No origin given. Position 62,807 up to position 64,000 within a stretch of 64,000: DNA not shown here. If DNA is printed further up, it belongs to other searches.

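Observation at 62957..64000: Diguanylate cyclase fused to a glycogen-binding (CBM48-like) module, immediately downstream of nrdR-nrdJ-dcd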

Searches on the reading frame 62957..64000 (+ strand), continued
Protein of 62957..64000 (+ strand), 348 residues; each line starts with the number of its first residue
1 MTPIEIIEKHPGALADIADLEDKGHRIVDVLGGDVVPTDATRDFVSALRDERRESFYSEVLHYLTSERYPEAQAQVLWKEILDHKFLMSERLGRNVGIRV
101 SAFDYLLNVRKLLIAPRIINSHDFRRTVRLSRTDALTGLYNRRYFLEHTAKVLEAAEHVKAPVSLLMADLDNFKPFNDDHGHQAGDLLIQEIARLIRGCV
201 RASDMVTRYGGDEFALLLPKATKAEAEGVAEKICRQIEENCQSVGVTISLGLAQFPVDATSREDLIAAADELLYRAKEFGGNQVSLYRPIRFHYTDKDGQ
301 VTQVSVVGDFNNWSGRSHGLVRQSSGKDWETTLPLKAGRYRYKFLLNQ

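Call 52: search_protein_families(library=ncbifam, proteins=[L001:11143-12306:+, L001:12320-12736:+, L004:9182-9364:+, L004:9423-10001:+, L087:9110-9832:+, L087:9829-12276:+], max_evalue=0.00001)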
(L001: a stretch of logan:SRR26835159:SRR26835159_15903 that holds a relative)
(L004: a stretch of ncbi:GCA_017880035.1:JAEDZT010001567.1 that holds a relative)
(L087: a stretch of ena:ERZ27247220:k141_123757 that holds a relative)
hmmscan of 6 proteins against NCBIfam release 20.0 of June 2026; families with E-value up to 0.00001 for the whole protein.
L001:11143-12306:+ (387 aa): 13 families
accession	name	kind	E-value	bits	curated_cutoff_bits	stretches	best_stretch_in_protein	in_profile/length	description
TIGR01304.1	IMP_DH_rel_2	equivalog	4.2e-134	447.4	342.1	1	5-364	3-364/365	GuaB3 family IMP dehydrogenase-related protein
TIGR01302.1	IMP_dehydrog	equivalog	2.1e-46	158.8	481.5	2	133-295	217-368/450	IMP dehydrogenase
NF005311.0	PRK06843.1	equivalog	8.1e-35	120.5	779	2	186-294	194-296/404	inosine 5-monophosphate dehydrogenase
NF005493.0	PRK07107.1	equivalog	4.3e-29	101.4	585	1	150-295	251-393/502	IMP dehydrogenase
NF052358.1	GMPRedGuaB1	equivalog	1.2e-27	97.2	675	1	128-295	212-371/479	GMP reductase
NF005869.0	PRK07807.1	equivalog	1.9e-26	93.2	549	1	142-295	228-371/479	GuaB1 family IMP dehydrogenase-related protein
NF003470.0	PRK05096.1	equivalog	7.6e-24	84.5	397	1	189-295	154-254/347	GMP reductase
TIGR01303.1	IMP_DH_rel_1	equivalog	1.1e-22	80.6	562.75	1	139-294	223-368/475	GuaB1 family IMP dehydrogenase-related protein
TIGR01305.1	GMP_reduct_1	equivalog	7e-22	77.9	492.15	1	189-295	153-253/343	GMP reductase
NF003966.0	PRK05458.1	equivalog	6.3e-21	75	344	1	189-295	144-243/327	GMP reductase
TIGR01306.1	GMP_reduct_2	equivalog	1.2e-18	67.8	465.65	1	175-296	124-240/321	GMP reductase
TIGR02151.1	IPP_isom_2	equivalog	1e-07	31.2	281.3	0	252-288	257-293/338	type 2 isopentenyl-diphosphate Delta-isomerase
TIGR03966.1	actino_HemFlav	equivalog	1e-06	27.8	470.85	0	248-287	296-335/385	pre-mycofactocin synthase MftD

L001:12320-12736:+ (138 aa): 0 families

L004:9182-9364:+ (60 aa): 0 families

L004:9423-10001:+ (192 aa): 2 families
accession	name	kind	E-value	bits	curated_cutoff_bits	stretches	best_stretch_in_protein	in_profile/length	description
NF006226.0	PRK08356.1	equivalog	9e-26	90.8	189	1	5-189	5-194/195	hypothetical protein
NF041025.1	antiphage_deaminase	equivalog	3.2e-19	69.1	400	1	6-188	2-209/437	anti-phage dCTP deaminase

L087:9110-9832:+ (240 aa): 2 families
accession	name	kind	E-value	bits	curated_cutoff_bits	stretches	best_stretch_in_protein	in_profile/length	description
TIGR00276.1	TIGR00276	equivalog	3.5e-20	72.3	200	1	123-230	127-244/337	tRNA epoxyqueuosine(34) reductase QueG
TIGR02486.1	RDH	subfamily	6.8e-18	65.6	160.35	1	92-217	124-253/314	reductive dehalogenase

L087:9829-12276:+ (815 aa): 8 families
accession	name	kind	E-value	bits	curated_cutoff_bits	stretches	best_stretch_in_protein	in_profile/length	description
NF053512.1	nitric_RR_NosR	exception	2.3e-43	148.8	400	1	625-814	166-356/422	response regulator c-di-GMP phosphodiesterase, NosR family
NF008283.0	PRK11061.1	equivalog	2.9e-16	58.9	583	2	477-642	11-176/748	phosphoenolpyruvate--protein phosphotransferase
TIGR02916.1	PEP_his_kin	equivalog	2.8e-14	52.7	300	1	264-454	269-459/679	XrtA/PEP-CTERM system histidine kinase PrsK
NF041606.1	dguan_cyc_DgcA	equivalog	1.1e-12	47.5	370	1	304-462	19-176/340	diguanylate cyclase DgcA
NF011958.0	PRK15429.1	equivalog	3.8e-12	45.6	830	1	289-468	178-360/692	formate hydrogenlyase transcriptional activator FlhA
TIGR01817.1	nifA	equivalog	7.4e-12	44.8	528.85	1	471-647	7-183/534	nif-specific transcriptional activator NifA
NF038230.1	Regu_Geo_Pelo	equivalog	8.2e-10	37.2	1200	1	486-627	21-165/935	GPMC system transcriptional regulator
TIGR00277.1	HDIG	domain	3.6e-07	30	27.6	1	652-741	6-83/84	HDIG domain-containing metalloprotein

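Call 59: search_protein_families(library=pfam, alignment_id=A1, max_evalue=0.001)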
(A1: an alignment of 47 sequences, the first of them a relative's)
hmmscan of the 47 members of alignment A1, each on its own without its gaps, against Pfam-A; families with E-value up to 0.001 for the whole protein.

A. member 1, P0001 (375 aa): 6 families
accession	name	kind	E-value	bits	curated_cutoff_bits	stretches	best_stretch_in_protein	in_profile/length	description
PF00990.26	GGDEF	-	1.6e-43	148.7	23.8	1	133-283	3-161/161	Diguanylate cyclase, GGDEF domain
PF16561.11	AMPK1_CBM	-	8.8e-09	35.9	26.8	1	300-368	10-73/85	Glycogen recognition site of AMP-activated protein kinase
PF02922.24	CBM_48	-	4.1e-07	30.7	22.4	1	302-356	23-82/83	Carbohydrate-binding module 48 (Isoamylase N-terminal domain)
PF24898.2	GGDEF_GdpP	-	3.2e-05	24.6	30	1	169-287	2-119/126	Cyclic-di-AMP phosphodiesterase GdpP-like, GGDEF domain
PF13224.11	DUF4032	-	0.00016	22.1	23.8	1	56-108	109-161/163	Domain of unknown function (DUF4032)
PF17853.6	GGDEF_2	-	0.00026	21.6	24.5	1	183-251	36-94/116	GGDEF-like domain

B. families by the number of members that match (of 47 scanned): 8 families
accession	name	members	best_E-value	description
PF00990.26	GGDEF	47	1.3e-45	Diguanylate cyclase, GGDEF domain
PF16561.11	AMPK1_CBM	47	2.9e-12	Glycogen recognition site of AMP-activated protein kinase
PF13224.11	DUF4032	40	1.2e-06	Domain of unknown function (DUF4032)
PF02922.24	CBM_48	36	5.8e-10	Carbohydrate-binding module 48 (Isoamylase N-terminal domain)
PF17853.6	GGDEF_2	13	9.9e-06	GGDEF-like domain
PF24898.2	GGDEF_GdpP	4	6.9e-08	Cyclic-di-AMP phosphodiesterase GdpP-like, GGDEF domain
PF01261.30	AP_endonuc_2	1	0.00016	Xylose isomerase-like TIM barrel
PF01145.31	Band_7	1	0.00072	SPFH domain / Band 7 family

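Call 60: find_encoding_contigs(protein=P0053, flank=8000, max_places=1)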
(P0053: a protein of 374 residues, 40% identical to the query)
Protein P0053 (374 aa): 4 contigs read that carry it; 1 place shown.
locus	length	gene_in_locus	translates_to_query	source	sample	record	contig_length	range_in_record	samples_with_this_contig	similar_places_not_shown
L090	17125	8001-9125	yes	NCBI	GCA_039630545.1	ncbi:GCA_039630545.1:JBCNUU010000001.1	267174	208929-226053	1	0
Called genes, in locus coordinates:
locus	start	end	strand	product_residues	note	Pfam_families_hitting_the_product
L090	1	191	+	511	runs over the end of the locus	PF13231:PMT_2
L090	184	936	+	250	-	PF00535:Glycos_transf_2, PF10111:Glyco_tranf_2_2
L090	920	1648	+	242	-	PF01209:Ubie_methyltran, PF02353:CMAS (weak), PF13489:Methyltransf_23, PF05401:NodS (weak), PF13847:Methyltransf_31, PF08241:Methyltransf_11, PF08242:Methyltransf_12, PF13649:Methyltransf_25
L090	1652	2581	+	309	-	PF13231:PMT_2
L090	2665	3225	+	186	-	-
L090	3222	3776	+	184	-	PF02366:PMT (weak), PF13231:PMT_2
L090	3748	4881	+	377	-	-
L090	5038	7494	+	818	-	PF00133:tRNA-synt_1, PF01406:tRNA-synt_1e (faint), PF01921:tRNA-synt_1f (faint), PF09334:tRNA-synt_1g, PF13603:tRNA-synt_1_2, PF00133:tRNA-synt_1, PF08264:Anticodon_1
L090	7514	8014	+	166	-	PF22811:Zn_ribbon_NrdR, PF03477:ATP-cone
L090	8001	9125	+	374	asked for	PF00990:GGDEF, PF16561:AMPK1_CBM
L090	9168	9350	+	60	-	-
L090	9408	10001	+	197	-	PF13238:AAA_18 (weak), PF13207:AAA_17 (weak)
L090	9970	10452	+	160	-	PF00383:dCMP_cyt_deam_1, PF14437:MafB19-deam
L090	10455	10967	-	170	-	PF00334:NDK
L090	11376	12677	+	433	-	PF07498:Rho_N, PF07497:Rho_RNA_bind, PF00006:ATP-synt_ab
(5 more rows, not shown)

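Call 61: find_encoding_contigs(protein=P0074, flank=8000, max_places=1)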
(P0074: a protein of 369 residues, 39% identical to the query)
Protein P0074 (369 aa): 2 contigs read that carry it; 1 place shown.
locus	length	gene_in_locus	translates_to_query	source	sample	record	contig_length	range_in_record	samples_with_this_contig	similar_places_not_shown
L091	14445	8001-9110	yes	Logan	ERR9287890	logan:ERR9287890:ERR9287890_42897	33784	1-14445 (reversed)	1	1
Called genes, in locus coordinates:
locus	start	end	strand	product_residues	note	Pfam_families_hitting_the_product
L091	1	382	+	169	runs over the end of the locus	-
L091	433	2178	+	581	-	PF21305:type_II_gspD_N0 (faint), PF11741:AMIN, PF07660:STN, PF03958:Secretin_N, PF00263:Secretin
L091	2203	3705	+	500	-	-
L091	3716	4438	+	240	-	PF00535:Glycos_transf_2, PF10111:Glyco_tranf_2_2 (weak)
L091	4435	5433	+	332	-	PF00480:ROK, PF02685:Glucokinase (weak)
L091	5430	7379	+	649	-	-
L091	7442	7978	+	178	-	PF22811:Zn_ribbon_NrdR, PF03477:ATP-cone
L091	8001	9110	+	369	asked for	PF00990:GGDEF, PF02922:CBM_48 (weak), PF16561:AMPK1_CBM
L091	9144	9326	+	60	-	-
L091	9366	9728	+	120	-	PF07009:NusG_II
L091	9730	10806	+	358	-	PF07456:Hpre_diP_synt_I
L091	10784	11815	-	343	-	PF02424:ApbE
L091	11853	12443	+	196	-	PF13207:AAA_17, PF13238:AAA_18 (weak)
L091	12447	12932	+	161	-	PF00383:dCMP_cyt_deam_1, PF14437:MafB19-deam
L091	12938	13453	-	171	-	PF00334:NDK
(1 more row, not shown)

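Call 62: find_encoding_contigs(protein=P0036, flank=8000, max_places=1)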
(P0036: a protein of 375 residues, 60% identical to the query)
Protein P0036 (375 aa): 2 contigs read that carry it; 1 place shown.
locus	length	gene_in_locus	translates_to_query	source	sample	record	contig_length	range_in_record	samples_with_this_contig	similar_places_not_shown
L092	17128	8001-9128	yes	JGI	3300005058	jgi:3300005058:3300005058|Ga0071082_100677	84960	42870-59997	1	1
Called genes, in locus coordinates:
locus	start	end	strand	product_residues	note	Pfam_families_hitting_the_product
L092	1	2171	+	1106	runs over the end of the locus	PF25596:CPSase_L_D1, PF02786:CPSase_L_D2, PF02787:CPSase_L_D3, PF25596:CPSase_L_D1, PF02786:CPSase_L_D2, PF02222:ATP-grasp, PF07478:Dala_Dala_lig_C, PF02142:MGS, +3 more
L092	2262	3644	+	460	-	-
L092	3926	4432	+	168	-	PF22811:Zn_ribbon_NrdR, PF03477:ATP-cone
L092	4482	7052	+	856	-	PF00317:Ribonuc_red_lgN, PF02867:Ribonuc_red_lgC, PF12637:TSCPD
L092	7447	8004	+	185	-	PF22769:DCD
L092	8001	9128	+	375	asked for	PF00990:GGDEF, PF02922:CBM_48, PF16561:AMPK1_CBM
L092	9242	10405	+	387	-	PF00478:IMPDH, PF03060:NMO (faint), PF01070:FMN_dh, PF05690:ThiG (faint)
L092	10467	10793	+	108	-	PF01541:GIY-YIG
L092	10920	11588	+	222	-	-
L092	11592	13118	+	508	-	PF00117:GATase, PF07722:Peptidase_C26 (weak), PF02540:NAD_synthase (weak), PF03054:tRNA_Me_trans (weak), PF00958:GMP_synt_C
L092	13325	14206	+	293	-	PF01259:SAICAR_synt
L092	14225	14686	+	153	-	PF02700:PurS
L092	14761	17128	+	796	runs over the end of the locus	PF18072:FGAR-AT_linker, PF00586:AIRS, PF02769:AIRS_C, PF00586:AIRS (weak), PF02769:AIRS_C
